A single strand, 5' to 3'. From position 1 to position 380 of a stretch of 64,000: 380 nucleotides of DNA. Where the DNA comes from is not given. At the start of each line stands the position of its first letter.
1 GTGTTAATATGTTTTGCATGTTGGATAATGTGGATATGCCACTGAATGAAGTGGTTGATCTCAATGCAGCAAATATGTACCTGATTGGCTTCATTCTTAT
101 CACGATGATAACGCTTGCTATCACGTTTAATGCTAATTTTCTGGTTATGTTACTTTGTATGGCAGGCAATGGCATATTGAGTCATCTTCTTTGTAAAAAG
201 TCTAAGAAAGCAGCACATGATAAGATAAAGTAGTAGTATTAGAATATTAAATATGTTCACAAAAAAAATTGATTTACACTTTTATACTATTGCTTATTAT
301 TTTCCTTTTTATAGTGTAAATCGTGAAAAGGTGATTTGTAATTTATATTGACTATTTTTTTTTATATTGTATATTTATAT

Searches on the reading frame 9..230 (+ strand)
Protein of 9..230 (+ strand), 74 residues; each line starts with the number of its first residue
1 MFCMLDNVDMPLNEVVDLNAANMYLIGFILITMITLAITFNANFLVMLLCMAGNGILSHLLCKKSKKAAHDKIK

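Call 101: search_protein_families(library=pfam, alignment_id=A7, max_evalue=0.001)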
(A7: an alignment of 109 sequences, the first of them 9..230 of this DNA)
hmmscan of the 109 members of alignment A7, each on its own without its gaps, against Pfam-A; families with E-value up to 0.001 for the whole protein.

A. member 1, window:9-230:+ (74 aa): 0 families

B. families by the number of members that match (of 109 scanned): 13 families
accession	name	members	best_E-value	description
PF09511.15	RNA_lig_T4_1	2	1.5e-27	RNA ligase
PF24835.1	DUF7717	2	0.00018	Family of unknown function (DUF7717)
PF02464.23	CinA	1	3.4e-30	Competence-damaged protein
PF00805.28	Pentapeptide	1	8.4e-28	Pentapeptide repeats (8 copies)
PF21841.1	DUF6900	1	2.3e-21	Family of unknown function (DUF6900)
PF00929.31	RNase_T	1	9.4e-18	Exonuclease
PF13599.13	Pentapeptide_4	1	4.2e-16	Pentapeptide repeat region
PF01145.31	Band_7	1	6.5e-14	SPFH domain / Band 7 family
PF13576.12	Pentapeptide_3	1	3.2e-12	Pentapeptide repeats (9 copies)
PF13671.12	AAA_33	1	2.8e-09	AAA domain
PF14354.12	Lar_restr_allev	1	0.00032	Restriction alleviation protein Lar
PF05264.16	CfAFP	1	0.00045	Choristoneura fumiferana antifreeze protein (CfAFP)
PF20472.4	PDDEXK_11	1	0.00052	PD-(D/E)XK nuclease superfamily domain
